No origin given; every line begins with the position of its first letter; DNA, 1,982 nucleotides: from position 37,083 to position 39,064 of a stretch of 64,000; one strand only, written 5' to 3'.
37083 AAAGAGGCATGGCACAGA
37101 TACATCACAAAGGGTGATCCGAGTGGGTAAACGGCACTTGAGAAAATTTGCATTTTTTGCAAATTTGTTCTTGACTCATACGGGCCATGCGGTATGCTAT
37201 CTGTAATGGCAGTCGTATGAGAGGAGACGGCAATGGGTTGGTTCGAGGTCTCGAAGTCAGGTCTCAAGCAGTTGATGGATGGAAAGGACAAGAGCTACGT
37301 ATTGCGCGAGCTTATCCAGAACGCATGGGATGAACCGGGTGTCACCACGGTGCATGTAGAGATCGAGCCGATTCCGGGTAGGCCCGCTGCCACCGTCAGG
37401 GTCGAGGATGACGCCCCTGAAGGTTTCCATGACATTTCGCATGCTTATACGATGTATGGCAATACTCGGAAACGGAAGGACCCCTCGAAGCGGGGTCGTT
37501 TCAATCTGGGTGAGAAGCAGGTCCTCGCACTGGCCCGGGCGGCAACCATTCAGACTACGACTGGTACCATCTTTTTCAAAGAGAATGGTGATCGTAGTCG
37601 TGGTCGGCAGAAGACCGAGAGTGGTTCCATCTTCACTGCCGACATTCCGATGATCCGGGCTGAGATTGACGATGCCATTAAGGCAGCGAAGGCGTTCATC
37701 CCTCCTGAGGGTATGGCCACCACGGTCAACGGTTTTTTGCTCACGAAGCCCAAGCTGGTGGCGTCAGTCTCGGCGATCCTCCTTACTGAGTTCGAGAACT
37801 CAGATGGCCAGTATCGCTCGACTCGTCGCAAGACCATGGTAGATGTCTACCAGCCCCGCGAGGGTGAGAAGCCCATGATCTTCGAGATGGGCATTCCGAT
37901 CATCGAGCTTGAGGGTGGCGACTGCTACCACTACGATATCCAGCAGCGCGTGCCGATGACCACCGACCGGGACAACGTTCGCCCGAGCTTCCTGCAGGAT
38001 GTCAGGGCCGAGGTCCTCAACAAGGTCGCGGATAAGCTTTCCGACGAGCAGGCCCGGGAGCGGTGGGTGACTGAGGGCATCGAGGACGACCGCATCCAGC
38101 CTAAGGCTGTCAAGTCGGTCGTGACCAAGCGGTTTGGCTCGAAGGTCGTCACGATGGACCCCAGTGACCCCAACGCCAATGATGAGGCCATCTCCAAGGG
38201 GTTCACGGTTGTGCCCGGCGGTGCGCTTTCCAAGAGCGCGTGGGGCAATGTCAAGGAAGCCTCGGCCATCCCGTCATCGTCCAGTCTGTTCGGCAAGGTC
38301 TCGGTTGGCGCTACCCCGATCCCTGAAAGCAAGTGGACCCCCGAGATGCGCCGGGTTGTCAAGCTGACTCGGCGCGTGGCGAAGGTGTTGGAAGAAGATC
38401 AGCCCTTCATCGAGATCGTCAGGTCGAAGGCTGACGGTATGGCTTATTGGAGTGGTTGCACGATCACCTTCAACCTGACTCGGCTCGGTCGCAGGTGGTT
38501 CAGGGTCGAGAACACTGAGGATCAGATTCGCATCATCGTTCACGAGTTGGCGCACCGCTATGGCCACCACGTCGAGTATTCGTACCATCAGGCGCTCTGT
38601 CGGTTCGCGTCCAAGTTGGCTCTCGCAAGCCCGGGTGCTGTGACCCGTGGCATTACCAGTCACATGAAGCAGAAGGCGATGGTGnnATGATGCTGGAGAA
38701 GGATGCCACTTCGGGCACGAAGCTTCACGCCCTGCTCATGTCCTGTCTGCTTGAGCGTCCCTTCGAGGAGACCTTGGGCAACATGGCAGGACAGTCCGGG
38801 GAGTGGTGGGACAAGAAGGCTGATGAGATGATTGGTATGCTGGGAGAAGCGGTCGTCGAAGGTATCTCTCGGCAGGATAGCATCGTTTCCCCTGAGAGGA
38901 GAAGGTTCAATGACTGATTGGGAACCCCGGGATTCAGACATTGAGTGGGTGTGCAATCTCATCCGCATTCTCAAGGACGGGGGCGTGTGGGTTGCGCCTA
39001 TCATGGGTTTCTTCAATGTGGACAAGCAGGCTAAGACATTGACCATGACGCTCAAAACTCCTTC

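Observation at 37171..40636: Operon combining a GHKL ATPase-like protein with a Spo11/Topo VI-A-like (5Y-CAP + Toprim) gene, possibly a split type IIB topoisomerase-like module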

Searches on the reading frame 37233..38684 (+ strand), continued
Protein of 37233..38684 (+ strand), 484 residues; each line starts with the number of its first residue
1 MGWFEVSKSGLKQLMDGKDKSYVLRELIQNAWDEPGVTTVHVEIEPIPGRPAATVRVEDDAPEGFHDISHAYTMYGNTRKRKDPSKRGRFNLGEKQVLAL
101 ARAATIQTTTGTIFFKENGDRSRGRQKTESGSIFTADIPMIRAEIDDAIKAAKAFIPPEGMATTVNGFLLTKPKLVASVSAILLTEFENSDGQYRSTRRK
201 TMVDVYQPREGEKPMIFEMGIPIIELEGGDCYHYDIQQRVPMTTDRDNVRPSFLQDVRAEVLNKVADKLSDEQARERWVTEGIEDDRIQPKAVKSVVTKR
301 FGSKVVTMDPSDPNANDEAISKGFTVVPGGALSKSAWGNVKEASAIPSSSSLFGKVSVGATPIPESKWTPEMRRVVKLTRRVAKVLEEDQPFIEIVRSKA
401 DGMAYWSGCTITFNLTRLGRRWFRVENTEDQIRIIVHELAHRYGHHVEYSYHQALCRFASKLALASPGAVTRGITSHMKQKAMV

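Call 48: search_protein_families(library=padloc, max_evalue=0.1, proteins=[window:37233-38684:+, P0082, P0090])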
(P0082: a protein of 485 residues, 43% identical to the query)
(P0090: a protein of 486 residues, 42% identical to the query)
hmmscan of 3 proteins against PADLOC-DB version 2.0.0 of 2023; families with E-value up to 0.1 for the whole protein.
window:37233-38684:+ (484 aa): 2 families
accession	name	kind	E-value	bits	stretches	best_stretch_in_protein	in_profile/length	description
PDLC03968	TmtA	-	0.00021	17.1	1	18-107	73-157/1486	-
PDLC03965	TmtA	-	0.035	10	1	22-132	33-138/1370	-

P0082 (485 aa): 3 families
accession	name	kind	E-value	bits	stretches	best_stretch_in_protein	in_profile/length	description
PDLC03968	TmtA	-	1.6e-06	24.1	1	25-146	78-195/1486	-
PDLC03965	TmtA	-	0.0013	14.8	1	25-126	33-130/1370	-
PDLC03972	TmtA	-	0.03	10.3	1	26-47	45-69/1302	-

P0090 (486 aa): 5 families
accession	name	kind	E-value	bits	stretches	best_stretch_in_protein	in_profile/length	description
PDLC03968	TmtA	-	7e-07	25.3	1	23-109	78-160/1486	-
PDLC03965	TmtA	-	5.2e-06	22.7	1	23-118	33-125/1370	-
PDLC03972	TmtA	-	0.0014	14.7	1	24-116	45-136/1302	-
PDLC03966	TmtA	-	0.004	12.9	1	16-119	39-140/1655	-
PDLC03970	TmtA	-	0.071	8.9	1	23-43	65-85/1552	-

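Call 50: fold_search(model_id=the predicted structure, library=viral)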
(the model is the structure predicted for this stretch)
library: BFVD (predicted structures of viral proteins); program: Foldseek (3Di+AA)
matches with E <= 10: 638; with E <= 0.001: 48
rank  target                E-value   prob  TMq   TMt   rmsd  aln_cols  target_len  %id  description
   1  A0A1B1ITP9            8.1e-33  1.00  0.66  0.79   4.6       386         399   30  (no name in the UniProt tables at hand)
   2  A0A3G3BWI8            3.1e-14  1.00  0.49  0.53   7.8       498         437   16  (no name in the UniProt tables at hand)
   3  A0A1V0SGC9            3.2e-10  1.00  0.35  0.26  24.3       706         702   11  Uncharacterized protein [Hokovirus HKV1]
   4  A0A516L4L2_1          5.4e-10  1.00  0.36  0.15  18.6       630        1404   11  (no name in the UniProt tables at hand)
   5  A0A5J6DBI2            8.3e-10  1.00  0.42  0.51  10.6       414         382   14  Uncharacterized protein [Erwinia phage pEp_SNUABM_01]
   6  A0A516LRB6            1.3e-09  1.00  0.40  0.27  12.6       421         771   15  (no name in the UniProt tables at hand)
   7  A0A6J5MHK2            2.2e-09  1.00  0.31  0.28  14.7       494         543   12  Uncharacterized protein [uncultured Caudovirales phage]
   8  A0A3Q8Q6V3            7.0e-09  1.00  0.27  0.24  13.0       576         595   10  Putative viral structural protein [Sulfolobales Beppu filamentous phage 1]
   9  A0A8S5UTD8            4.8e-08  1.00  0.34  0.23  15.8       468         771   12  DNA topoisomerase (ATP-hydrolyzing) [Myoviridae sp. ctYA416]
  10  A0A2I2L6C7            1.2e-07  1.00  0.29  0.12  24.7       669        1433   13  Histidine kinase-like ATPase [Orpheovirus IHUMI-LCC2]
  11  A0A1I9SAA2            2.4e-07  1.00  0.34  0.27   8.6       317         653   16  RIIA-like protector protein [Rhodococcus phage Weasels2]
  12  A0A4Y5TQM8            3.7e-07  1.00  0.34  0.24  25.5       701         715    9  Protector from prophage induced early lysis [Klebsiella phage Marfa]
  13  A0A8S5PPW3            4.5e-07  1.00  0.28  0.28   7.0       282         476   13  DNA topoisomerase (ATP-hydrolyzing) [Myoviridae sp. ctwwN25]
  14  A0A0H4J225            5.3e-07  1.00  0.42  0.52   9.1       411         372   12  Uncharacterized protein [Pseudoalteromonas phage H101]
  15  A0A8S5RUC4            7.7e-07  1.00  0.35  0.29  15.3       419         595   12  (no name in the UniProt tables at hand)
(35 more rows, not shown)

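Call 69: get_annotated_region(hit=H31, flank=20000)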
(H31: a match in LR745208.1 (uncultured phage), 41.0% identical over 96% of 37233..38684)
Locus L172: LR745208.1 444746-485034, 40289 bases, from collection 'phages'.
description: uncultured phage genome assembly, chromosome: 1.
organism: uncultured phage (NCBI taxid 278008)
taxonomy: Viruses; environmental samples
host: -; source: metagenomic; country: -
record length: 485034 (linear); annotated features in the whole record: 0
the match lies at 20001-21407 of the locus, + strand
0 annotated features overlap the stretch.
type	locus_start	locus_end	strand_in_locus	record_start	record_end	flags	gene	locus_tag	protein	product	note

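Call 73: find_related_loci(query=A1, collection=genome_contigs, flank=10000)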
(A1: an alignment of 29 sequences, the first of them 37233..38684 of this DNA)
Query A1 (484 aa) in genome_contigs; peptide patterns used: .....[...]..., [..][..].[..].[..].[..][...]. (x = any residue, [..] = any of these).
143 stretches matched a pattern; 128 encode a relative of the query (tblastn E <= 1e-3); the best 80 are kept; 80 distinct loci.
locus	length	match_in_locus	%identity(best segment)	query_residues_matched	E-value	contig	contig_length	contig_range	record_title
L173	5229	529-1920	51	1-464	1e-168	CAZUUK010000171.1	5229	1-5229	MAG TPA_asm: uncultured Planctomycetota bacterium isolate SRP068000_co1_50 genome assembly, contig: NODE_37380_length_52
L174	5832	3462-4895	45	3-482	2e-133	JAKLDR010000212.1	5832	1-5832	MAG: Planctomycetota bacterium isolate RA.bin114 RA.bin114_212, whole genome shotgun sequence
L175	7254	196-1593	43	2-462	3e-118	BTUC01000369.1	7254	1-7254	MAG: Phycisphaerae bacterium AMX-MBFR-13 DNA, sequence369, whole genome shotgun sequence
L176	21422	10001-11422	42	1-467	3e-116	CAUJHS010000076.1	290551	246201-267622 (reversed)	MAG: Planctomycetota bacterium isolate KLAP214 genome assembly, contig: KLAP214_516206, whole genome shotgun sequence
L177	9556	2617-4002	42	3-462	4e-114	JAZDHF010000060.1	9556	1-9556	MAG: Planctomycetota bacterium isolate MEGAHIT-group-0.304 k141_19292333, whole genome shotgun sequence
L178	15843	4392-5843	42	3-474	3e-112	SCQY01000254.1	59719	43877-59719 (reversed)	MAG: bacterium isolate FW021_bin.42 FW021_bin.42-49711, whole genome shotgun sequence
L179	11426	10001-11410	42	3-467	7e-110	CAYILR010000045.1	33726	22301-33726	MAG TPA_asm: uncultured Bacteriovoracaceae bacterium isolate ERP119705_co22_306 genome assembly, contig: NODE_1018_lengt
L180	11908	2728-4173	42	3-473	2e-108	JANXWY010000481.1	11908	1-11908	MAG: Verrucomicrobia bacterium isolate GL140_2_metabat_307_sub GL140_2_k141_242387, whole genome shotgun sequence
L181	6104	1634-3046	39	1-465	5e-106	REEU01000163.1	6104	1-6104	MAG: Gammaproteobacteria bacterium isolate PLM2.Bin7 NODE_18004_length_6104_cov_8.48768, whole genome shotgun sequence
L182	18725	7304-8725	39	2-484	3e-105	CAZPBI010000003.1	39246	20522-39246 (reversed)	MAG TPA_asm: Candidatus Woesearchaeota archaeon isolate SRP269290_co3_813 genome assembly, contig: NODE_849_length_39246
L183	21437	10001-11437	41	3-470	9e-105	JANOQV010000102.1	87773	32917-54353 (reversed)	MAG: Pedosphaera sp. isolate VAR_4_metabat_254_sub VAR_4_k141_1080215, whole genome shotgun sequence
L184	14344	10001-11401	41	3-464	7e-105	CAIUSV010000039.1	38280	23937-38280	MAG: uncultured Rhodospirillaceae bacterium isolate E14_bin-2645 genome assembly, contig: bin-2645:39/93, whole genome s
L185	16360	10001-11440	39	3-472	2e-104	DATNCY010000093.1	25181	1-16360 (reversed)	MAG TPA_asm: Gemmataceae bacterium isolate SMAG_U11228 k141_3524665, whole genome shotgun sequence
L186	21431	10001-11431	37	3-469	3e-104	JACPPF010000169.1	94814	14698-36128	MAG: Planctomycetota bacterium isolate NC_groundwater_620_Pr5_B-0.1um_61_30 alan_book_18_scaffold_662358, whole genome s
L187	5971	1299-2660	40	2-466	5e-104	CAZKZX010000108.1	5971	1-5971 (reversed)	MAG TPA_asm: uncultured Methanomicrobia archaeon isolate binchicken_co91_391 genome assembly, contig: NODE_19474_length_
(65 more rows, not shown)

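Call 80: search_solved_structures(query=A1, max_evalue=10, show_alignments=0)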
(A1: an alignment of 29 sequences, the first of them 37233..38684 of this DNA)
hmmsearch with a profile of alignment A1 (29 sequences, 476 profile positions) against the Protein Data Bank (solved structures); distinct sequences matched with E-value up to 10: 8.
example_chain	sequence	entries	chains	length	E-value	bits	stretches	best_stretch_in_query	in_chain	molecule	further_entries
5v45_A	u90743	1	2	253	0.08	14.9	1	22-102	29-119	Sacsin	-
5v44_A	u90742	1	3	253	0.08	14.9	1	22-102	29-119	Sacsin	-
5v47_A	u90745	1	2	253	0.12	14.3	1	76-105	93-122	Lizard sacsin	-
5v46_A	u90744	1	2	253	0.24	13.3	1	24-103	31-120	Sacsin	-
6l0l_A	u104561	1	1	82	0.55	12.1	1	126-181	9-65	Hydra-1ubq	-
5zjk_A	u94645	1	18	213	0.8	11.6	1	366-444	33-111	Myroilysin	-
5czw_A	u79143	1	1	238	0.97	11.3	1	365-444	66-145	Myroilysin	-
5gwd_A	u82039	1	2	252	1.1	11.2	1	365-444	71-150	Myroilysin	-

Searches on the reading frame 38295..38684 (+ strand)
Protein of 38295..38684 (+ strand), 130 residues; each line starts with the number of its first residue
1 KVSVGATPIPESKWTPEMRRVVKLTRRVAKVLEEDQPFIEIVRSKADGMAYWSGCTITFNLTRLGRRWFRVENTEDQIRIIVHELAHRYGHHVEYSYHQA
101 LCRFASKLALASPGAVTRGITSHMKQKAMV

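Call 53: search_solved_structures(query=A3, max_evalue=10, show_alignments=3)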
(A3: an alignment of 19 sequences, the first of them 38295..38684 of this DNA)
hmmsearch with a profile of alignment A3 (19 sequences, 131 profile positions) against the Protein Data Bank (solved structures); distinct sequences matched with E-value up to 10: 45.
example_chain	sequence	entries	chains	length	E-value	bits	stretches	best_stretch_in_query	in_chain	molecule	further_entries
9ow3_A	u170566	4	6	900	0.0014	21.6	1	77-99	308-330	Aminopeptidase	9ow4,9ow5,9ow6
27oa_B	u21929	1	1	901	0.0014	21.6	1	77-99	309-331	Aminopeptidase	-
9xwa_A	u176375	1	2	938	0.0015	21.4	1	77-99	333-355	Aminopeptidase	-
4nz8_A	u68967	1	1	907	0.0059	19.6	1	77-98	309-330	Aminopeptidase N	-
4hom_A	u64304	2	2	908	0.0059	19.5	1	77-98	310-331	Aminopeptidase N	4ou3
4fke_A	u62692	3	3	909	0.0059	19.5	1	77-98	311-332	Aminopeptidase N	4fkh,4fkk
6buy_A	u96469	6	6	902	0.0066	19.4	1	77-98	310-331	Aminopeptidase N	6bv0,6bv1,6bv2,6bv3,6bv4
7vpp_A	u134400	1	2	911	0.0066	19.4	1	77-98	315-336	Aminopeptidase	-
5z65_A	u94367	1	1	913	0.0067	19.4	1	77-98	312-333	Aminopeptidase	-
5lds_A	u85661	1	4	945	0.0075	19.2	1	77-98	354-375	Aminopeptidase N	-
4f5c_A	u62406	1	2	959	0.0077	19.2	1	77-98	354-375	Aminopeptidase N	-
5lg6_A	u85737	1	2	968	0.0079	19.1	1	77-98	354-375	Aminopeptidase N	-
7vpq_A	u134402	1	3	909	0.027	17.4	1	76-100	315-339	Aminopeptidase N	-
4fyq_A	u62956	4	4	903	0.027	17.4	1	76-100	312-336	Aminopeptidase N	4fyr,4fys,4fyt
6atk_A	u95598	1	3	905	0.027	17.4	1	76-100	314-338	Aminopeptidase N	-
5xbn_A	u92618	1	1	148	0.62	13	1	81-110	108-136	Wss1p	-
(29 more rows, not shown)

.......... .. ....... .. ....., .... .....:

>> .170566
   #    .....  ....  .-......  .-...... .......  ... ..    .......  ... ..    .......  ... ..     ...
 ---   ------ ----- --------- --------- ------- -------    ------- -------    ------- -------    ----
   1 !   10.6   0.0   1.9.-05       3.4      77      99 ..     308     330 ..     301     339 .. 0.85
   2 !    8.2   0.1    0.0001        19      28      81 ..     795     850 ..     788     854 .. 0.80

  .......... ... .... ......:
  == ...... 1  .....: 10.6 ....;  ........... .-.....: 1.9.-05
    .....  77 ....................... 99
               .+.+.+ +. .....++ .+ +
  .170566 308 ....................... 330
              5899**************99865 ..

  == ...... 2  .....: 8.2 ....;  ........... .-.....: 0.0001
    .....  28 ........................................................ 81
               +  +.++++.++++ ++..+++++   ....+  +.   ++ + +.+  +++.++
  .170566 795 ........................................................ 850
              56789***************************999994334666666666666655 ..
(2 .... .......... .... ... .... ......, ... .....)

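Call 60: predict_structure(alignment_id=A3)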
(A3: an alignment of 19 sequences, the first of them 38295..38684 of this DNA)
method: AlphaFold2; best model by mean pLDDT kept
length: 130 residues; sequences in the alignment: 19
mean_pLDDT: 92.7   pTM: 0.86
mean pLDDT of the five models: 92.7, 92.4, 92.3, 92.1, 91.9
residues with pLDDT >= 90: 113; 70-90: 5; 50-70: 9; < 50: 3
segments of 3 or more residues with pLDDT < 50: 1-3
pLDDT, mean of each block of 10 residues (from residue 1): 76 98 98 98 96 96 97 97 98 98 98 92 63
secondary structure, 60 per line:
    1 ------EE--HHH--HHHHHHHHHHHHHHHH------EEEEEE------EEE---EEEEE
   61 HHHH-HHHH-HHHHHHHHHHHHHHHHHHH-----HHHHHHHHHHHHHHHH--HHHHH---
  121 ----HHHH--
elements in order: H16-31 E38-43 E50-52 E56-60 H61-64 H66-69 H71-89 H95-110 H113-117 H125-128

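Call 63: fold_search(model_id=the predicted structure, library=pdb)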
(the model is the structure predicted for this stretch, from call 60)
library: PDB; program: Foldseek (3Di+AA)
matches with E <= 10: 98; with E <= 0.001: 0
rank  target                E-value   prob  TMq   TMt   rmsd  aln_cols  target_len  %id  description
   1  4jix_B                1.9e-02  1.00  0.47  0.58   7.7       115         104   20  Crystal structure of the metallopeptidase zymogen of Methanocaldococcus jannaschii jannalysin (released 2013-06-12)
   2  4qhi_A                2.1e-02  1.00  0.49  0.58   8.2       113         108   18  Crystal structure of Methanocaldococcus jannaschii selecase mutant R36W (released 2014-07-16)
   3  4qhi_B                2.3e-02  1.00  0.48  0.56   4.7       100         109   21  Crystal structure of Methanocaldococcus jannaschii selecase mutant R36W (released 2014-07-16)
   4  4qhi_D                2.5e-02  1.00  0.49  0.58   4.6       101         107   22  Crystal structure of Methanocaldococcus jannaschii selecase mutant R36W (released 2014-07-16)
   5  4jix_A                3.5e-02  0.99  0.51  0.58  10.6       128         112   19  Crystal structure of the metallopeptidase zymogen of Methanocaldococcus jannaschii jannalysin (released 2013-06-12)
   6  3c37_A                7.7e-02  0.90  0.45  0.28  14.1       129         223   19  X-ray structure of the putative Zn-dependent peptidase Q74D82 at the resolution 1.7 A. Northeast Structural Genomics C (released 2008-02-12)
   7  3c37_B                1.2e-01  0.85  0.45  0.28  13.2       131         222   18  X-ray structure of the putative Zn-dependent peptidase Q74D82 at the resolution 1.7 A. Northeast Structural Genomics C (released 2008-02-12)
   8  3cqb_B                3.4e-01  0.94  0.47  0.58   3.0        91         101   16  Crystal structure of heat shock protein HtpX domain from Vibrio parahaemolyticus RIMD 2210633 (released 2008-05-27)
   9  8cgp_B                3.6e-01  0.66  0.38  0.08   4.7        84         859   21  Insulin regulated aminopeptidase (IRAP) in complex with an allosteric aryl sulfonamide inhibitor (released 2024-01-31)
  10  3dte                  4.0e-01  0.21  0.28  0.17  11.8       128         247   11  Crystal structure of the IRRE protein, a central regulator of DNA damage repair in deinococcaceae (released 2009-02-10)
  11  5xbn                  4.5e-01  0.93  0.57  0.58   3.4       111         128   14  crystal structure of Wss1 from saccharomyces cerevisiae (released 2018-03-28)
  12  7v9p_A                5.1e-01  0.72  0.45  0.09   4.5       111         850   15  Crystal structure of the lanthipeptide zinc-metallopeptidase EryP from saccharopolyspora erythraea in intermediate sta (released 2022-05-11)
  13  7p7p_A                5.1e-01  0.54  0.36  0.07   4.3        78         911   20  Crystal structure of ERAP2 aminopeptidase in complex with phosphinic pseudotripeptide((1R)-1-Amino-3-phenylpropyl){(2S (released 2022-01-26)
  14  7yx8_B                5.4e-01  0.54  0.42  0.16   6.3       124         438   14  Crystal structure of the AM0627 (E326A) inactive mutant in complex with PSGL-1-like bis-T glycopeptide and Zn2+ (released 2022-07-20)
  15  7yx8_A                6.0e-01  0.51  0.42  0.16   6.3       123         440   15  Crystal structure of the AM0627 (E326A) inactive mutant in complex with PSGL-1-like bis-T glycopeptide and Zn2+ (released 2022-07-20)
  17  6mdw                  7.6e-01  0.41  0.42  0.32   6.1       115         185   15  Mechanism of protease dependent DPC repair (released 2019-04-10)
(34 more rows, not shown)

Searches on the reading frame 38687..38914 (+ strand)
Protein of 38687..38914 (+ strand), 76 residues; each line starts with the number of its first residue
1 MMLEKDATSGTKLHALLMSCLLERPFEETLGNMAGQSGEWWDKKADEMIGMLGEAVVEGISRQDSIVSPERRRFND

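Call 6: search_protein_families(library=pfam, max_evalue=1, proteins=[window:38687-38914:+])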
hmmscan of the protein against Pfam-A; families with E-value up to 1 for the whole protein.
window:38687-38914:+ (76 aa): 0 families

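Call 7: search_protein_families(library=phrogs, max_evalue=0.01, proteins=[window:38687-38914:+])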
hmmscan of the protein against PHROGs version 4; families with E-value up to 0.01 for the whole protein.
window:38687-38914:+ (76 aa): 0 families

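Call 47: search_protein_families(library=ncbifam, max_evalue=0.1, proteins=[window:38687-38914:+])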
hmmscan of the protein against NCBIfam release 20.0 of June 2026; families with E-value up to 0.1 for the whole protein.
window:38687-38914:+ (76 aa): 0 families

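Call 48: search_protein_families(library=padloc, max_evalue=0.1, proteins=[window:38687-38914:+])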
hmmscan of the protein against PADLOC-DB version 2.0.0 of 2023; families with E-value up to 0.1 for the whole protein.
window:38687-38914:+ (76 aa): 0 families
